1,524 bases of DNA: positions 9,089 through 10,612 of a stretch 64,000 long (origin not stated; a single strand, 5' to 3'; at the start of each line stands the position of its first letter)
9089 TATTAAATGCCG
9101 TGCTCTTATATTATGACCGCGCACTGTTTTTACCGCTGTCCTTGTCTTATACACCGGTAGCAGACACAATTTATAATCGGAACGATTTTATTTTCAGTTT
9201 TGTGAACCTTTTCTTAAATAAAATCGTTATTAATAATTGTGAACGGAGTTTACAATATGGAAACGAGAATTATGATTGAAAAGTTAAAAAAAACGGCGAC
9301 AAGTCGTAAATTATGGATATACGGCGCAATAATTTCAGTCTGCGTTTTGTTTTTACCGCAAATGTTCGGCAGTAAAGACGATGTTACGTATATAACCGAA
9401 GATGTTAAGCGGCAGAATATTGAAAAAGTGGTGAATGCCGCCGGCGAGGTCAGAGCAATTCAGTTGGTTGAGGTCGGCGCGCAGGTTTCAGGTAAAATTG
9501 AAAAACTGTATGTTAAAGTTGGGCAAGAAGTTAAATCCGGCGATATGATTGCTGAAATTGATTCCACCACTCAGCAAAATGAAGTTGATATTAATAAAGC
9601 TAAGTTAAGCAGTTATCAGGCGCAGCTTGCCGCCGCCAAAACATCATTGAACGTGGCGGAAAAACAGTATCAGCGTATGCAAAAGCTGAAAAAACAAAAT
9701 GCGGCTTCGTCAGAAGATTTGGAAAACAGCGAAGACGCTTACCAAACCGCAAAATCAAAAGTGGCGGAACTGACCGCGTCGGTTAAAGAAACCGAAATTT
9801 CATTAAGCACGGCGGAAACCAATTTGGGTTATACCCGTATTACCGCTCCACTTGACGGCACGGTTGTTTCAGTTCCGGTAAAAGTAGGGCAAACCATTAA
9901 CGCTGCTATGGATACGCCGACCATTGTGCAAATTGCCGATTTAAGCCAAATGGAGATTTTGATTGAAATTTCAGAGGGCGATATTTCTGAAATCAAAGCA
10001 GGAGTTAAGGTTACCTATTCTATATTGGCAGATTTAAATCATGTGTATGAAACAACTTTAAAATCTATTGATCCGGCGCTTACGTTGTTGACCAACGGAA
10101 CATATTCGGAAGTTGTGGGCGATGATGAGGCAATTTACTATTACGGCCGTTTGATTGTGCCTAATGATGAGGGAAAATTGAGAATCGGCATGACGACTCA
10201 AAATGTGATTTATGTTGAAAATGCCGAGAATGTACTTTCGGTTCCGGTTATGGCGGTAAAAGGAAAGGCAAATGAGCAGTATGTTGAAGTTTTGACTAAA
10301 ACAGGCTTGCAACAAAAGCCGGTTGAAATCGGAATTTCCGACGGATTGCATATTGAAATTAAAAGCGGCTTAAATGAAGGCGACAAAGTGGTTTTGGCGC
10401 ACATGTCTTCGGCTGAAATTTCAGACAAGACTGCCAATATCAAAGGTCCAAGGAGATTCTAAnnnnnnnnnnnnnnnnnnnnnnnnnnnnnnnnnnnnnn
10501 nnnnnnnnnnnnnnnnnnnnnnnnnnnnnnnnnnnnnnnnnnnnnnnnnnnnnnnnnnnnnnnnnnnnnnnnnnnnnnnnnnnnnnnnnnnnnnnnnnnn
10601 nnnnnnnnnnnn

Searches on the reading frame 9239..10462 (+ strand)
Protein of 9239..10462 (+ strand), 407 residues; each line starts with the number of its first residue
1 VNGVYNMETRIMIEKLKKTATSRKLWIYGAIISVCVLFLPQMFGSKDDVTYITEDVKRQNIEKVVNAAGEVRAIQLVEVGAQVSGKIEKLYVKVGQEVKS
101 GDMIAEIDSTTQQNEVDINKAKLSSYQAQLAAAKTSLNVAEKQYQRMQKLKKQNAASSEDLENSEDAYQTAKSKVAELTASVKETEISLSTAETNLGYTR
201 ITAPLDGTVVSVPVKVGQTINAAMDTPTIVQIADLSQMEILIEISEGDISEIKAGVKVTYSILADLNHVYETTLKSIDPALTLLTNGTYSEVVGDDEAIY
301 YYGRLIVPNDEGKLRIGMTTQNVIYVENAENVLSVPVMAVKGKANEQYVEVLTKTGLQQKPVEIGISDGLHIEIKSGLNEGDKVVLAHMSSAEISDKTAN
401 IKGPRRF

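Call 5: search_protein_families(library=pfam, proteins=[window:9239-10462:+])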
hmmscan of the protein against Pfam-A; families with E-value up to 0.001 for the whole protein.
window:9239-10462:+ (407 aa): 5 families
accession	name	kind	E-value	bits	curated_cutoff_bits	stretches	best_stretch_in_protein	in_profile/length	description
PF16576.10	HlyD_D23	-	6.5e-17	62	30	1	62-282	3-189/214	Barrel-sandwich domain of CusB or HlyD membrane-fusion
PF13437.12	HlyD_3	-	1.5e-13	51.8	22.2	1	201-290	2-88/106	HlyD family secretion protein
PF13533.13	Biotin_lipoyl_2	-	5.6e-13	48.8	29.8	1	78-108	2-32/32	Biotin-lipoyl like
PF00364.28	Biotin_lipoyl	-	7.4e-08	32.6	22.1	1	77-107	43-73/73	Biotin-requiring enzyme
PF01551.29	Peptidase_M23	-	3.6e-05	24.3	28.7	0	85-114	50-79/96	Peptidase family M23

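Call 8: find_homologous_proteins(query=window:9257-10462:+, max_evalue=1e-30)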
Query window:9257-10462:+ (401 aa): 4652 proteins with E <= 1e-30 among 8000 candidates; the best 120 are listed.
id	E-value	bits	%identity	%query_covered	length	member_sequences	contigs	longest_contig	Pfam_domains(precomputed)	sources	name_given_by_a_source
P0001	4.4e-239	811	97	100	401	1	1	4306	PF25973.1,PF25984.1,PF25876.1,PF25989.1,PF00364.29,PF25967.1,PF25919.1,PF25917.1,PF25885.1,PF25975.1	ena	-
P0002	3.3e-236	801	96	100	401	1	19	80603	PF25973.1,PF25984.1,PF25876.1,PF25989.1,PF00364.29,PF25967.1,PF25919.1,PF25917.1,PF25885.1,PF25975.1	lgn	-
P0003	1.7e-212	723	88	99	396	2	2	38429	PF25973.1,PF25984.1,PF25876.1,PF25989.1,PF00364.29,PF25967.1,PF25919.1,PF25917.1,PF25885.1,PF25975.1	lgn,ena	-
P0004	1.3e-177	609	73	96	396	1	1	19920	PF25973.1,PF25984.1,PF25876.1,PF25989.1,PF00364.29,PF25967.1,PF25919.1,PF25917.1,PF25885.1,PF25975.1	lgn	-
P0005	2.8e-177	608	73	99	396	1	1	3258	PF25973.1,PF25984.1,PF25876.1,PF25989.1,PF00364.29,PF25967.1,PF25919.1,PF25917.1,PF25885.1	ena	-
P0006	3.5e-177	607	72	99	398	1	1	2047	PF25994.1,PF25973.1,PF25984.1,PF25876.1,PF25989.1,PF00364.29,PF25967.1,PF25919.1,PF25917.1,PF25885.1,PF25975.1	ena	-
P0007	5.2e-177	607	73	96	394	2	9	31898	PF25994.1,PF25973.1,PF25984.1,PF25989.1,PF25967.1,PF25919.1,PF25917.1,PF25997.1,PF25975.1,PF25876.1,PF00364.29,PF25885.1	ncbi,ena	-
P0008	5.8e-177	606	73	96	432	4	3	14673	PF25994.1,PF25973.1,PF25984.1,PF25876.1,PF25989.1,PF00364.29,PF25967.1,PF25919.1,PF25917.1,PF25885.1,PF25975.1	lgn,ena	-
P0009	1.4e-176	605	73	99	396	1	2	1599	PF25994.1,PF25973.1,PF25984.1,PF25876.1,PF25989.1,PF00364.29,PF25967.1,PF25919.1,PF25917.1,PF25885.1,PF25975.1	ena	-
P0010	1.6e-176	605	73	96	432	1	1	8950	PF25994.1,PF25973.1,PF25984.1,PF25876.1,PF25989.1,PF00364.29,PF25967.1,PF25919.1,PF25917.1,PF25885.1,PF25975.1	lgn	-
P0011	1.6e-176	605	73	96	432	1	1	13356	PF25994.1,PF25973.1,PF25984.1,PF25876.1,PF25989.1,PF00364.29,PF25967.1,PF25919.1,PF25917.1,PF25885.1,PF25975.1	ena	-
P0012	2.1e-176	605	73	99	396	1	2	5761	PF25973.1,PF25984.1,PF25876.1,PF25989.1,PF00364.29,PF25967.1,PF25919.1,PF25917.1,PF25885.1,PF25975.1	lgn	-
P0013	3.0e-176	604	74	96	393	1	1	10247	PF25973.1,PF25984.1,PF25876.1,PF25989.1,PF00364.29,PF25967.1,PF25919.1,PF25917.1,PF25885.1,PF25975.1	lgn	-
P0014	3.0e-176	604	74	96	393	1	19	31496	PF25973.1,PF25984.1,PF25876.1,PF25989.1,PF00364.29,PF25967.1,PF25919.1,PF25917.1,PF25885.1,PF25975.1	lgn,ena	-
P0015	3.1e-176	604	74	96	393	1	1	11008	PF25973.1,PF25984.1,PF25876.1,PF25989.1,PF25967.1,PF25919.1,PF25917.1,PF25885.1,PF25975.1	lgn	-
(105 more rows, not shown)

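Call 10: find_related_loci(query=A1, collection=genome_contigs, flank=3000)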
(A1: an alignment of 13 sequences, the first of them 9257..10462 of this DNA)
Query A1 (401 aa) in genome_contigs; peptide patterns used: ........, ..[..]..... (x = any residue, [..] = any of these).
599 stretches matched a pattern (row limit reached: there are more); 457 encode a relative of the query (tblastn E <= 1e-3); the best 80 are kept; 80 distinct loci.
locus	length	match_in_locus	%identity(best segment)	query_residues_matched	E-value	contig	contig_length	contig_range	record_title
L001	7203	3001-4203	96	1-401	0e+0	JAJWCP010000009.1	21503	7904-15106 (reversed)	MAG: Proteobacteria bacterium isolate B13_bin.31.fa NODE_463_length_21503_cov_5.796205, whole genome shotgun sequence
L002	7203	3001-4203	91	1-401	0e+0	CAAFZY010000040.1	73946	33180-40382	MAG TPA_asm: Alphaproteobacteria bacterium, isolate HGM16767, WGS project CAAFZY010000000 data, contig: SRS475987_54_k11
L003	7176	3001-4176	72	10-401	0e+0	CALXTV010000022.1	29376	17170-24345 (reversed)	MAG: uncultured Alphaproteobacteria bacterium isolate BRZ_LG__bin14 genome assembly, contig: BRZ_LG__NODE_1704_length_29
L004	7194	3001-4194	73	5-401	0e+0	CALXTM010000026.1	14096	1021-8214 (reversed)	MAG: uncultured Alphaproteobacteria bacterium isolate BRZ_DP__bin105 genome assembly, contig: BRZ_DP__NODE_6722_length_1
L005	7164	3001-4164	72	14-401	0e+0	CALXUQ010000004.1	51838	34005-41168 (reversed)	MAG: uncultured Alphaproteobacteria bacterium isolate BRZ_DM__bin47 genome assembly, contig: BRZ_DM__NODE_978_length_518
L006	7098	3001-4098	76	36-401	0e+0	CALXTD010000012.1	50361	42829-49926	MAG: uncultured Alphaproteobacteria bacterium isolate BRZ_RF__bin97 genome assembly, contig: BRZ_RF__NODE_694_length_503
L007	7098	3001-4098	76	36-401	0e+0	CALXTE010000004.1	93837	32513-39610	MAG: uncultured Alphaproteobacteria bacterium isolate BRZ_SN__bin90 genome assembly, contig: BRZ_SN__NODE_253_length_938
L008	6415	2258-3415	72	16-401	0e+0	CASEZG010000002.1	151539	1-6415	uncultured proteobacterium isolate O35_L1_319319_idba_bin.187 genome assembly, contig: O35_L1_319319_idba_bin.187.fa_sca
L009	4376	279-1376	74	36-401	0e+0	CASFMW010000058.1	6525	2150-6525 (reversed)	uncultured proteobacterium isolate O25_L1_391391_idba_bin.172 genome assembly, contig: O25_L1_391391_idba_bin.172.fa_sca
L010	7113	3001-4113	72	29-401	9e-180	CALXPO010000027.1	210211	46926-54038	MAG: uncultured Alphaproteobacteria bacterium isolate E30__bin94 genome assembly, contig: E30__k127_4655230, whole genom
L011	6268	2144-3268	72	28-401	2e-179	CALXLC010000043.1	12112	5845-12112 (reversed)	MAG: uncultured Alphaproteobacteria bacterium isolate E27__bin196 genome assembly, contig: E27__k127_1437627, whole geno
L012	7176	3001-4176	69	4-394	1e-177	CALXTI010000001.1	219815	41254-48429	MAG: uncultured Alphaproteobacteria bacterium isolate BRZ_LA__bin12 genome assembly, contig: BRZ_LA__NODE_8_length_21981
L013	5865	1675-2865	68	2-390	3e-177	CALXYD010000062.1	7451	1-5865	MAG: uncultured Alphaproteobacteria bacterium isolate BRZ_KS__bin39 genome assembly, contig: BRZ_KS__NODE_18566_length_7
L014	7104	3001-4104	71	36-401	9e-174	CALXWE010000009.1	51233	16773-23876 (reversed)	MAG: uncultured Alphaproteobacteria bacterium isolate BRZ_SP__bin53 genome assembly, contig: BRZ_SP__NODE_827_length_512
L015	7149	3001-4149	69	17-400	1e-173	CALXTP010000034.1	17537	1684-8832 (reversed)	MAG: uncultured Alphaproteobacteria bacterium isolate E19__bin231 genome assembly, contig: E19__k127_10854923, whole gen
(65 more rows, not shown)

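Call 18: find_encoding_contigs(protein=P0003, flank=2500, max_places=6)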
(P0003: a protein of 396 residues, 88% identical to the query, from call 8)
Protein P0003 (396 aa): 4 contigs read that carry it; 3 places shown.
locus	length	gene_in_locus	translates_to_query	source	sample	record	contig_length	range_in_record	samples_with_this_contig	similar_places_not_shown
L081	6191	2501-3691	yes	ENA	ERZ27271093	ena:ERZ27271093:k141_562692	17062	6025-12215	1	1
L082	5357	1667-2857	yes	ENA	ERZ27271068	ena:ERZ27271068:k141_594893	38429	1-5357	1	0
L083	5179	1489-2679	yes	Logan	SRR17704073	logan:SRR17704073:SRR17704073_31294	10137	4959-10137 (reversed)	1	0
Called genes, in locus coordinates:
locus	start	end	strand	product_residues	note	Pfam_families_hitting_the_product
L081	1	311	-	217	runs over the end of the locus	PF01545:Cation_efflux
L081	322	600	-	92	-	PF02583:Trns_repr_metal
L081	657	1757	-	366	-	PF06965:Na_H_antiport_1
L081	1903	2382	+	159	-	-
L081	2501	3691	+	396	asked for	PF00364:Biotin_lipoyl (faint), PF25917:BSH_RND, PF25919:BSH_CusB (weak), PF25973:BSH_CzcB, PF25876:HH_MFP_RND, PF25967:RND-MFP_C (weak), PF25975:CzcB_C (weak), PF25989:YknX_C, +2 more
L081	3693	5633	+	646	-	PF02463:SMC_N (weak), PF00005:ABC_tran, PF12704:MacB_PCD, PF02687:FtsX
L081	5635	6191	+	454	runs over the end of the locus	PF02321:OEP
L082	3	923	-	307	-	?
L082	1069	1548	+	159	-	-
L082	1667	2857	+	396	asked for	PF00364:Biotin_lipoyl (faint), PF25917:BSH_RND, PF25919:BSH_CusB (weak), PF25973:BSH_CzcB, PF25876:HH_MFP_RND, PF25967:RND-MFP_C (weak), PF25975:CzcB_C (weak), PF25989:YknX_C, +2 more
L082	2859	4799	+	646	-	PF02463:SMC_N (weak), PF00005:ABC_tran, PF12704:MacB_PCD, PF02687:FtsX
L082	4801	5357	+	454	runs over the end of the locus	PF02321:OEP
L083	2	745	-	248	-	?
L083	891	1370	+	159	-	-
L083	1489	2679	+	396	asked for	PF00364:Biotin_lipoyl (faint), PF25917:BSH_RND, PF25919:BSH_CusB (weak), PF25973:BSH_CzcB, PF25876:HH_MFP_RND, PF25967:RND-MFP_C (weak), PF25975:CzcB_C (weak), PF25989:YknX_C, +2 more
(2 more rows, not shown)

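Call 19: find_encoding_contigs(protein=P0002, flank=2500, max_places=10)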
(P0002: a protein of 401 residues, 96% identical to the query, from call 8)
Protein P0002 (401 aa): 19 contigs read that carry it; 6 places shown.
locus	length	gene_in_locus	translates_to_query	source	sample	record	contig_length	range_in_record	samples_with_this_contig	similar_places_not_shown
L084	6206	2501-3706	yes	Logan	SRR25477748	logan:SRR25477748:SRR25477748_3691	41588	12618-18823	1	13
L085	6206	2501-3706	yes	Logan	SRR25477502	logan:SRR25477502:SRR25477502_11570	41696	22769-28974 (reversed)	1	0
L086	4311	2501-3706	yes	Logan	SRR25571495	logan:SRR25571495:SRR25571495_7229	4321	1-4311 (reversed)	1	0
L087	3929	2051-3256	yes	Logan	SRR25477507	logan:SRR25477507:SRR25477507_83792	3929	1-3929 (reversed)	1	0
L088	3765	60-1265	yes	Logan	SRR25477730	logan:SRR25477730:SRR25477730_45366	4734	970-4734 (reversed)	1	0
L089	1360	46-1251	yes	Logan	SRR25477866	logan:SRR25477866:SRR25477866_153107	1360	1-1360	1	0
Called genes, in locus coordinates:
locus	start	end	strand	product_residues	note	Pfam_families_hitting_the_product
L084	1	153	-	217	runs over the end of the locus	PF01545:Cation_efflux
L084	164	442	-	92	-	PF02583:Trns_repr_metal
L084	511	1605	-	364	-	PF06965:Na_H_antiport_1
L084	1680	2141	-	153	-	-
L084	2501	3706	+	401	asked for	PF25917:BSH_RND, PF25919:BSH_CusB (weak), PF25973:BSH_CzcB, PF25885:HH_EMRA (weak), PF25876:HH_MFP_RND, PF25967:RND-MFP_C (weak), PF25989:YknX_C, PF25975:CzcB_C, +2 more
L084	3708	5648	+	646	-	PF00005:ABC_tran, PF02463:SMC_N (weak), PF12704:MacB_PCD, PF02687:FtsX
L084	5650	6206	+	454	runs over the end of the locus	PF02321:OEP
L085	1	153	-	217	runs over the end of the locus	PF01545:Cation_efflux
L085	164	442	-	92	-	PF02583:Trns_repr_metal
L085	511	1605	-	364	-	PF06965:Na_H_antiport_1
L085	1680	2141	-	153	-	-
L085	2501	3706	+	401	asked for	PF25917:BSH_RND, PF25919:BSH_CusB (weak), PF25973:BSH_CzcB, PF25885:HH_EMRA (weak), PF25876:HH_MFP_RND, PF25967:RND-MFP_C (weak), PF25989:YknX_C, PF25975:CzcB_C, +2 more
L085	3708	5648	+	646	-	PF00005:ABC_tran, PF02463:SMC_N (weak), PF12704:MacB_PCD, PF02687:FtsX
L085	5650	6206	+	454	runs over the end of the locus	PF02321:OEP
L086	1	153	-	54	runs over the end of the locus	?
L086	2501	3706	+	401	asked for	PF25917:BSH_RND, PF25919:BSH_CusB (weak), PF25973:BSH_CzcB, PF25885:HH_EMRA (weak), PF25876:HH_MFP_RND, PF25967:RND-MFP_C (weak), PF25989:YknX_C, PF25975:CzcB_C, +2 more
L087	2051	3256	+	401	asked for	PF25917:BSH_RND, PF25919:BSH_CusB (weak), PF25973:BSH_CzcB, PF25885:HH_EMRA (weak), PF25876:HH_MFP_RND, PF25967:RND-MFP_C (weak), PF25989:YknX_C, PF25975:CzcB_C, +2 more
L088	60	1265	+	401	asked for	PF25917:BSH_RND, PF25919:BSH_CusB (weak), PF25973:BSH_CzcB, PF25885:HH_EMRA (weak), PF25876:HH_MFP_RND, PF25967:RND-MFP_C (weak), PF25989:YknX_C, PF25975:CzcB_C, +2 more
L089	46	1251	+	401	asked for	PF25917:BSH_RND, PF25919:BSH_CusB (weak), PF25973:BSH_CzcB, PF25885:HH_EMRA (weak), PF25876:HH_MFP_RND, PF25967:RND-MFP_C (weak), PF25989:YknX_C, PF25975:CzcB_C, +2 more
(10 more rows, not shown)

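Call 24: search_protein_families(library=pfam, proteins=[L081:1903-2382:+], max_evalue=1)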
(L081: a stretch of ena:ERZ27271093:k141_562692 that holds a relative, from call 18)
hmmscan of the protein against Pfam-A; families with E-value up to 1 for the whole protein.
L081:1903-2382:+ (159 aa): 1 family
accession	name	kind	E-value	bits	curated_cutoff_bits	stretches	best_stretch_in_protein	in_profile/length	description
PF07254.17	Cpta_toxin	-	0.017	15.7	27.3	1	18-88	12-82/133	Membrane-bound toxin component of toxin-antitoxin system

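Call 26: find_homologous_proteins(query=L081:1903-2382:+, max_evalue=0.001)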
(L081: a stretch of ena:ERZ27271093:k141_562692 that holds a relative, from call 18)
Query L081:1903-2382:+ (159 aa): 54 proteins with E <= 0.001 among 68 candidates.
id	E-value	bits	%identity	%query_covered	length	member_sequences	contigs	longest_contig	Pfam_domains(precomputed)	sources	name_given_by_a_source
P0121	1.1e-102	359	99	100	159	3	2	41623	-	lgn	-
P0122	2.8e-78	280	79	92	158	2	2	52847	-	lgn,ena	-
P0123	4.6e-78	279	79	92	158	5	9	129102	-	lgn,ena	-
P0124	8.0e-62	226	66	99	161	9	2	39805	-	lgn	-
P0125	2.5e-59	218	61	96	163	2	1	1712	-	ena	-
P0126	7.3e-59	216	63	96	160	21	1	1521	-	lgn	-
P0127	6.4e-58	213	62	98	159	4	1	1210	-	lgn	-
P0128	2.9e-57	211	61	96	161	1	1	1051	-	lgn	-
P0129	3.4e-57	211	61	98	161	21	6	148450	-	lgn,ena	-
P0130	1.1e-56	209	61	96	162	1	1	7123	-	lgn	-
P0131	1.4e-55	206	59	96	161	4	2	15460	-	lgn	-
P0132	5.5e-55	204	60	96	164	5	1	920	-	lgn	-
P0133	9.1e-55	203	57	96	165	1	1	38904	-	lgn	-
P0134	9.4e-55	203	57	99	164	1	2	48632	-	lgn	-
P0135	1.4e-54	202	55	99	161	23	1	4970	-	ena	-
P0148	4.1e-50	188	55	97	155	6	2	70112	-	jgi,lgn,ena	-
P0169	1.5e-37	147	46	96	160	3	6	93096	-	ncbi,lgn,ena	-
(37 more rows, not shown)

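Call 28: find_encoding_contigs(protein=P0123, flank=2500, max_places=4)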
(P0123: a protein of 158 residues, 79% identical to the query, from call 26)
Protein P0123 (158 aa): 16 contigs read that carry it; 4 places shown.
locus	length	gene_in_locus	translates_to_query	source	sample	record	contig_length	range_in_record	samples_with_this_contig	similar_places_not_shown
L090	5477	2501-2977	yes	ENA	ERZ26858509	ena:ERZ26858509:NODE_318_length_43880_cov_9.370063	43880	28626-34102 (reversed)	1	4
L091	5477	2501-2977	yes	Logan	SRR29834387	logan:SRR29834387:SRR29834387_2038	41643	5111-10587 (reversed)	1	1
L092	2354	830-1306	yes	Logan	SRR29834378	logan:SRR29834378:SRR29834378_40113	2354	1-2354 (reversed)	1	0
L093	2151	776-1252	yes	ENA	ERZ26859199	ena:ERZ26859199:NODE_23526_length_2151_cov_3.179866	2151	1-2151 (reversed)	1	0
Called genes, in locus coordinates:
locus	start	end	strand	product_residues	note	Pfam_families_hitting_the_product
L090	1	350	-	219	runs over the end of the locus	PF01545:Cation_efflux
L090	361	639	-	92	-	PF02583:Trns_repr_metal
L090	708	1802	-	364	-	PF06965:Na_H_antiport_1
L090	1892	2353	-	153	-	-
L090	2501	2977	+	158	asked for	-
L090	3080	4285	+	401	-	PF25917:BSH_RND, PF25919:BSH_CusB (weak), PF25973:BSH_CzcB, PF25984:BSH_YknX (weak), PF25885:HH_EMRA (weak), PF25876:HH_MFP_RND, PF25989:YknX_C, PF25975:CzcB_C, +2 more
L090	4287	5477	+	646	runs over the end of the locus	PF02463:SMC_N (weak), PF00005:ABC_tran, PF12704:MacB_PCD, PF02687:FtsX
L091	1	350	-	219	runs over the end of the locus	PF01545:Cation_efflux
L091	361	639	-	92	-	PF02583:Trns_repr_metal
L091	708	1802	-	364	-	PF06965:Na_H_antiport_1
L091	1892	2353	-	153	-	-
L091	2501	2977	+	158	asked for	-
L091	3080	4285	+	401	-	PF25917:BSH_RND, PF25919:BSH_CusB (weak), PF25973:BSH_CzcB, PF25984:BSH_YknX (weak), PF25885:HH_EMRA (weak), PF25876:HH_MFP_RND, PF25989:YknX_C, PF25975:CzcB_C, +3 more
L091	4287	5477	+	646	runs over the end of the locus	PF02463:SMC_N (weak), PF00005:ABC_tran, PF12704:MacB_PCD, PF02687:FtsX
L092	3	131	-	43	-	?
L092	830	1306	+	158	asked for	-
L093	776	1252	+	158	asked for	-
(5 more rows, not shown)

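Call 29: find_encoding_contigs(protein=P0169, flank=2500, max_places=3)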
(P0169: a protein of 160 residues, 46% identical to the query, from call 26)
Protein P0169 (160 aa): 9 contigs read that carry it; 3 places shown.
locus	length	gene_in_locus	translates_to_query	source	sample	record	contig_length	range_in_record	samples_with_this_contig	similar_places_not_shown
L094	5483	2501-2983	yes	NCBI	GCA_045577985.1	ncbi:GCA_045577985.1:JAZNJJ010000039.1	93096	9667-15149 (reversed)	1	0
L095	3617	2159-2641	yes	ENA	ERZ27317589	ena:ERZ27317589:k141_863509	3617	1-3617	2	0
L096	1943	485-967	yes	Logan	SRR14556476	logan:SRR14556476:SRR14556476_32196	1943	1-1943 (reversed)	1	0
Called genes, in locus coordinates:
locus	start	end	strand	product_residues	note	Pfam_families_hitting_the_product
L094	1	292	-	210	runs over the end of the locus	-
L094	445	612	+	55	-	-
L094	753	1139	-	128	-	-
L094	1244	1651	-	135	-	-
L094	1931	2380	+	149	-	-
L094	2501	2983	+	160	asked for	-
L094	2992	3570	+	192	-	PF00300:His_Phos_1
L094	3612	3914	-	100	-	-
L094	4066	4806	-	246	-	PF05307:Bundlin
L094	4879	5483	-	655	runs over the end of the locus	-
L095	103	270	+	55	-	-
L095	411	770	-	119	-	-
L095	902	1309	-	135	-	-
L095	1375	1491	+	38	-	-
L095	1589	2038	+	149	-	-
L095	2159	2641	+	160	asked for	-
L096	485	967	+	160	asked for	-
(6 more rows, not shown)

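Call 30: find_encoding_contigs(protein=P0148, flank=2500, max_places=3)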
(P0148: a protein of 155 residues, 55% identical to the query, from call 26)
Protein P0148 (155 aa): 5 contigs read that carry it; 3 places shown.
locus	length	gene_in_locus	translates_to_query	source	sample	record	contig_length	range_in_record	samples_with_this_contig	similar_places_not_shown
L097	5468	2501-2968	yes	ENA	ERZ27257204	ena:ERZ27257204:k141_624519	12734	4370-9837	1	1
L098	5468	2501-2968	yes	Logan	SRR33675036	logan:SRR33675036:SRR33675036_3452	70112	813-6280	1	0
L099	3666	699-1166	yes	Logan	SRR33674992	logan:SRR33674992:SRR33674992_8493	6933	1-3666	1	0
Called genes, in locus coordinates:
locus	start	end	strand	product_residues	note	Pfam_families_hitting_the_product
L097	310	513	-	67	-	PF00313:CSD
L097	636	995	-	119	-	-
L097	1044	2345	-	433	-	PF12801:Fer4_5, PF12801:Fer4_5, PF13237:Fer4_10 (weak), PF13183:Fer4_8 (weak), PF12838:Fer4_7 (weak), PF13187:Fer4_9, PF14697:Fer4_21, PF00037:Fer4, +11 more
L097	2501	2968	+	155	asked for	-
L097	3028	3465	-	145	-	-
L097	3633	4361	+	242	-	-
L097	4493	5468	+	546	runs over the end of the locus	-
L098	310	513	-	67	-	PF00313:CSD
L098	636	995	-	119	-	-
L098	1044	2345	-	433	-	PF12801:Fer4_5, PF12801:Fer4_5, PF12838:Fer4_7 (weak), PF13237:Fer4_10 (weak), PF13183:Fer4_8 (weak), PF13187:Fer4_9, PF14697:Fer4_21, PF00037:Fer4, +13 more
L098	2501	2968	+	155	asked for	-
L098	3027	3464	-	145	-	-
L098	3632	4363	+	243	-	-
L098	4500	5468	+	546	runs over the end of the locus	-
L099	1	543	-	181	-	?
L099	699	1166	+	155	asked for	-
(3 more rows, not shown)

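Call 42: predict_structure(alignment_id=A5)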
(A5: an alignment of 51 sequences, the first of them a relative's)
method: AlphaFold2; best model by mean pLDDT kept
length: 158 residues; sequences in the alignment: 51
mean_pLDDT: 89.4   pTM: 0.72
mean pLDDT of the five models: 89.4, 89.2, 89.1, 87.5, 86.5
residues with pLDDT >= 90: 103; 70-90: 51; 50-70: 4; < 50: 0
segments of 3 or more residues with pLDDT < 50: none
pLDDT, mean of each block of 10 residues (from residue 1): 91 95 95 94 95 95 93 90 92 83 89 81 73 87 92 86
secondary structure, 60 per line:
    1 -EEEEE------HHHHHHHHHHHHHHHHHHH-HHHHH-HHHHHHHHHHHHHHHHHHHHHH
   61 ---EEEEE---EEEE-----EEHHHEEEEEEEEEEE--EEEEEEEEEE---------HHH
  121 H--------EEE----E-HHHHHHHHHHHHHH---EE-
elements in order: E2-6 H13-31 H33-37 H39-60 E64-68 E72-75 E86-96 E99-108 H118-121 E130-132 H139-152

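Call 57: find_encoding_contigs(protein=P0001, flank=1500, max_places=5)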
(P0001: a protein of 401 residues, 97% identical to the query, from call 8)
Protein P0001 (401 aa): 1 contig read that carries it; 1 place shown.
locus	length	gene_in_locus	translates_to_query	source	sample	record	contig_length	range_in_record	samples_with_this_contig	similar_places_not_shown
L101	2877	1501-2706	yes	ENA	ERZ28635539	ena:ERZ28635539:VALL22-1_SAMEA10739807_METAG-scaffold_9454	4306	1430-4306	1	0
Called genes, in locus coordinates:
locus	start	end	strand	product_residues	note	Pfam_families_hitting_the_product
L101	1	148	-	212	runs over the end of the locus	-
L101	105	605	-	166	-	-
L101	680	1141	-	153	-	-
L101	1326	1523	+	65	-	-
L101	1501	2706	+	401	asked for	PF25917:BSH_RND, PF25919:BSH_CusB (weak), PF25973:BSH_CzcB, PF25885:HH_EMRA (weak), PF25876:HH_MFP_RND, PF25967:RND-MFP_C (weak), PF25989:YknX_C, PF25975:CzcB_C, +2 more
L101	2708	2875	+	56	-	?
